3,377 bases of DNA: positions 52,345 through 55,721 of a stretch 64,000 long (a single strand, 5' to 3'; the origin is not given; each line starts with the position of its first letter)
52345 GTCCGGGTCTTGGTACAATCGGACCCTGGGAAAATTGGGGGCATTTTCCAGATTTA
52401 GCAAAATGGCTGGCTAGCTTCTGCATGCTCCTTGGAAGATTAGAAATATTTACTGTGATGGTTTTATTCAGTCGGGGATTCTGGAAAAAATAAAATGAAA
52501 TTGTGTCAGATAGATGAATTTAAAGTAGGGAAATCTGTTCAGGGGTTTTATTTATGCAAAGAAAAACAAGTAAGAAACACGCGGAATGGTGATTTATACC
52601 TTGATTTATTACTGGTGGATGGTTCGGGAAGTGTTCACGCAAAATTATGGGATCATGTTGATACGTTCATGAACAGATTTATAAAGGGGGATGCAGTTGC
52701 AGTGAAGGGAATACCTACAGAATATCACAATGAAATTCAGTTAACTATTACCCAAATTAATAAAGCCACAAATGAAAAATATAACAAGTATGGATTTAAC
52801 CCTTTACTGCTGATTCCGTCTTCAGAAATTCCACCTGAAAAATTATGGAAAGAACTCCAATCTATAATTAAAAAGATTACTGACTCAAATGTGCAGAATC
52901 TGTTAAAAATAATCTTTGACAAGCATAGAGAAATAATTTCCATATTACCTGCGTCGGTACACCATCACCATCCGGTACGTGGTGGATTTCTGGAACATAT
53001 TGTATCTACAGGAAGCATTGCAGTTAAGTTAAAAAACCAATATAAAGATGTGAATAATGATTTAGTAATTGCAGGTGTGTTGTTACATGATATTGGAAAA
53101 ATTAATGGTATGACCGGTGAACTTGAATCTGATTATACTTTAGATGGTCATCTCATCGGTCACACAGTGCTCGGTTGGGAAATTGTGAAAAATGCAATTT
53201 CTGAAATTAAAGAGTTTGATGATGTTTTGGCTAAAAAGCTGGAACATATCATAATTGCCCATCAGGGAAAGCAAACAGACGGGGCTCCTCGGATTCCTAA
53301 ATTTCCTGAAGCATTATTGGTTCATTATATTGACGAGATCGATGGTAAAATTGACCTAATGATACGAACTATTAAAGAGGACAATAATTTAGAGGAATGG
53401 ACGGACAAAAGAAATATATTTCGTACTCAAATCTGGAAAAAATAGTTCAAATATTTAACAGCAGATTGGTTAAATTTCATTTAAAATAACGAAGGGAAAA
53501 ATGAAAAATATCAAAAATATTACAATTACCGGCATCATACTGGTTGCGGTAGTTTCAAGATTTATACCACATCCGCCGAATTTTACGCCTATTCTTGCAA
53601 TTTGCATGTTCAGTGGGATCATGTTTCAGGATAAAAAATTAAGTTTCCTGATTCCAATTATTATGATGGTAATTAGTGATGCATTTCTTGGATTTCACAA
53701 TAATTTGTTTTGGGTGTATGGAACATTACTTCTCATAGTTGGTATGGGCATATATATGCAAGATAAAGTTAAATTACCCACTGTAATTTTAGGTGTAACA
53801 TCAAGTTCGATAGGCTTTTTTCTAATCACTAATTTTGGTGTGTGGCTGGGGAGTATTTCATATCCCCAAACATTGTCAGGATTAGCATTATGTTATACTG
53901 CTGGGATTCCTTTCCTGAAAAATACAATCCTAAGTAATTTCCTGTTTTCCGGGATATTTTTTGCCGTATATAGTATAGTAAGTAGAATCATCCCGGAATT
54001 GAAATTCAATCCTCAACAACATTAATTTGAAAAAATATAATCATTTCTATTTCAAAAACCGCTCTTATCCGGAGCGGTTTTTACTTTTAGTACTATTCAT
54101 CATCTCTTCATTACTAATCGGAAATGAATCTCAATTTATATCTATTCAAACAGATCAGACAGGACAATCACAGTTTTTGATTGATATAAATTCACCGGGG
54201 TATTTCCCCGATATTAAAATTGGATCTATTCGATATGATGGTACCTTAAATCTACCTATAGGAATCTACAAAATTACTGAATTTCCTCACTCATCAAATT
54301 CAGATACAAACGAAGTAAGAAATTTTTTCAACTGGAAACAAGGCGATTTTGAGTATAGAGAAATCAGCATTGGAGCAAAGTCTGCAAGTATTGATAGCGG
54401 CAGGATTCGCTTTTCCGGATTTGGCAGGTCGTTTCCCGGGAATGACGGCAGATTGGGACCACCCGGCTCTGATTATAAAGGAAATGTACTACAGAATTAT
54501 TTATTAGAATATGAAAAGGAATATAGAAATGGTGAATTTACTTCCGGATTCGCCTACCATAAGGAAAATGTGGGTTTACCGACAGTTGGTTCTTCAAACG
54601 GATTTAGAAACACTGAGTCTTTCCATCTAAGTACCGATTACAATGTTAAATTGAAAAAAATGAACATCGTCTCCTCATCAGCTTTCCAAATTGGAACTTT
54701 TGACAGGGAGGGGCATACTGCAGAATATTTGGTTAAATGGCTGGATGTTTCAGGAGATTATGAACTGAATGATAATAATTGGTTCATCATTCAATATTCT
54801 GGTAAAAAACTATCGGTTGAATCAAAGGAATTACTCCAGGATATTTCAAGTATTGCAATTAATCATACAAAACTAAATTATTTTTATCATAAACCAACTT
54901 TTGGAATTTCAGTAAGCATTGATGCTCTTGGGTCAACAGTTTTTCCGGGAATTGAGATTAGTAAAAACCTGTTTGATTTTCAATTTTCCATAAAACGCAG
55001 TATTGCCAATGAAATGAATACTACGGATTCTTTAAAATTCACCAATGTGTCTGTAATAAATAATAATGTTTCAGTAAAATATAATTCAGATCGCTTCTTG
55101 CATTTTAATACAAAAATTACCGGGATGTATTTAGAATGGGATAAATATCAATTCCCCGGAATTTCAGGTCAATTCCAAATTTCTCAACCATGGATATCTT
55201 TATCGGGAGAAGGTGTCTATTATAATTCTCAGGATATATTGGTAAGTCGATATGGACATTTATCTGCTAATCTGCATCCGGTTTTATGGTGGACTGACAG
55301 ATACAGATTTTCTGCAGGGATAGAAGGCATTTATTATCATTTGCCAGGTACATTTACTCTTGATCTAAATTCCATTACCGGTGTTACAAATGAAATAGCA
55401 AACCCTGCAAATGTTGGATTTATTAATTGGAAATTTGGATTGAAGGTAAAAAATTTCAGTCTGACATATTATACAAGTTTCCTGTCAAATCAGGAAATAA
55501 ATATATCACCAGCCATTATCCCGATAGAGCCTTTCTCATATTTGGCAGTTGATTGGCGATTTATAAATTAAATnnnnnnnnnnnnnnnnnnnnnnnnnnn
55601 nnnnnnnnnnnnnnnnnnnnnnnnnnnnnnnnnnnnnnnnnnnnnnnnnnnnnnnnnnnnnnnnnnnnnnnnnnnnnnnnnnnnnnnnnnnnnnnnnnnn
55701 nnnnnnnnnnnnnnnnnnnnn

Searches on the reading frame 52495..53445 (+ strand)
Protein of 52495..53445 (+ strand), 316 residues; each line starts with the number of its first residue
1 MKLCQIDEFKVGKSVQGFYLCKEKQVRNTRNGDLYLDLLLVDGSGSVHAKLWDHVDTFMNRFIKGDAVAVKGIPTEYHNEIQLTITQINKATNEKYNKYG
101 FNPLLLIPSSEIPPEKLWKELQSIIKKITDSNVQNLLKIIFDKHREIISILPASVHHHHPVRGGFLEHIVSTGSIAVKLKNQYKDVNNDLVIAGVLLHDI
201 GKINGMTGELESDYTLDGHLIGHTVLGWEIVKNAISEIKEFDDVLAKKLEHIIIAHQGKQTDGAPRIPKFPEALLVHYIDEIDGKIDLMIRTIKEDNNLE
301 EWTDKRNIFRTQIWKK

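Call 5: search_protein_families(library=pfam, proteins=[window:52495-53445:+], max_evalue=0.01)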
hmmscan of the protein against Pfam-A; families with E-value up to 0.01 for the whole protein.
window:52495-53445:+ (316 aa): 3 families
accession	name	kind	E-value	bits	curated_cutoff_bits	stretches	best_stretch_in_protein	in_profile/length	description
PF01966.28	HD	-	1.1e-12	48.6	22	1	166-283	2-114/116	HD domain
PF01336.31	tRNA_anti-codon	-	5.4e-07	29.9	27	1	26-89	7-73/75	OB-fold nucleic acid binding domain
PF07514.17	TraI_2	-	8.9e-06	25.3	23.9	1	128-181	29-82/324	Putative helicase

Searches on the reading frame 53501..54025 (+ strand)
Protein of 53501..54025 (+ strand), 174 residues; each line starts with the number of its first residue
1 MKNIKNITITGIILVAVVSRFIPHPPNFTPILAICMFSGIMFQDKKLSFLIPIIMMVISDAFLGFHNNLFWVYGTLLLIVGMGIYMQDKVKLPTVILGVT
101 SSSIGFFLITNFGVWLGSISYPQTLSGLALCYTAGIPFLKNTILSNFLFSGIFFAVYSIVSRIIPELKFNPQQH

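Call 5: search_protein_families(library=pfam, proteins=[window:53501-54025:+], max_evalue=0.01)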
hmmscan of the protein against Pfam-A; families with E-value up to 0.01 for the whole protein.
window:53501-54025:+ (174 aa): 1 family
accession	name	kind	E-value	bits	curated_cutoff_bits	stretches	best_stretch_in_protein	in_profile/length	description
PF20221.3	DUF6580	-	5.9e-51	173.4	27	1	3-165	4-160/162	Family of unknown function (DUF6580)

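Call 8: search_solved_structures(query=window:53501-54025:+, max_evalue=1)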
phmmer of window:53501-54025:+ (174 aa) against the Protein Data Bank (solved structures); distinct sequences matched with E-value up to 1: 0.

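Call 55: search_protein_families(library=ncbifam, proteins=[window:53501-54025:+], max_evalue=0.01)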
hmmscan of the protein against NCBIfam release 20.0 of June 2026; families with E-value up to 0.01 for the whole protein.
window:53501-54025:+ (174 aa): 0 families

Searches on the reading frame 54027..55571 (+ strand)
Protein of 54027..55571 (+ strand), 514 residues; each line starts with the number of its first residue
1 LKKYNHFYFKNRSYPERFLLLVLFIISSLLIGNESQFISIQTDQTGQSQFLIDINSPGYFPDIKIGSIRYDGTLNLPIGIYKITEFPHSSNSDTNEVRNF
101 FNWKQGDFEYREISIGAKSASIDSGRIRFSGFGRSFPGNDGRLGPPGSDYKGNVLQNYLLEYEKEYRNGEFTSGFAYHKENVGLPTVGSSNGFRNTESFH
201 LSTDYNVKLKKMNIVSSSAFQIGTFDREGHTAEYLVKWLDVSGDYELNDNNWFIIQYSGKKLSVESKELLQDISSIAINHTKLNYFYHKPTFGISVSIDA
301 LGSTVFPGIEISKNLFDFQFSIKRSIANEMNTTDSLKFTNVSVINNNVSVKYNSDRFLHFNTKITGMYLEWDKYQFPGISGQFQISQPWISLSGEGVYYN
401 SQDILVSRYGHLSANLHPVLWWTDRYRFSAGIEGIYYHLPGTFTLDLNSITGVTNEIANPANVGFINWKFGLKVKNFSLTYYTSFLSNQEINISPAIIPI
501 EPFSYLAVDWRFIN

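Call 5: search_protein_families(library=pfam, proteins=[window:54027-55571:+], max_evalue=0.01)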
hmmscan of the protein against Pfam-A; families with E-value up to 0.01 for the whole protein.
window:54027-55571:+ (514 aa): 0 families

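Call 9: search_solved_structures(query=window:54027-55571:+, max_evalue=1)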
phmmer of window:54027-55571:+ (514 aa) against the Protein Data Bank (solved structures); distinct sequences matched with E-value up to 1: 0.

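Call 55: search_protein_families(library=ncbifam, proteins=[window:54027-55571:+], max_evalue=0.01)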
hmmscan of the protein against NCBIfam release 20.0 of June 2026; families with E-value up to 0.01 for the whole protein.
window:54027-55571:+ (514 aa): 0 families

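Call 71: find_homologous_proteins(query=window:54027-55571:+, max_evalue=0.00001)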
Query window:54027-55571:+ (514 aa): 1 proteins with E <= 0.00001 among 7310 candidates.
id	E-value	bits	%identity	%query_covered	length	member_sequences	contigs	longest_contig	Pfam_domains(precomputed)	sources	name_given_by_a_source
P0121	0.0e+0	1167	100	100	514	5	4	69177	-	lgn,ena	-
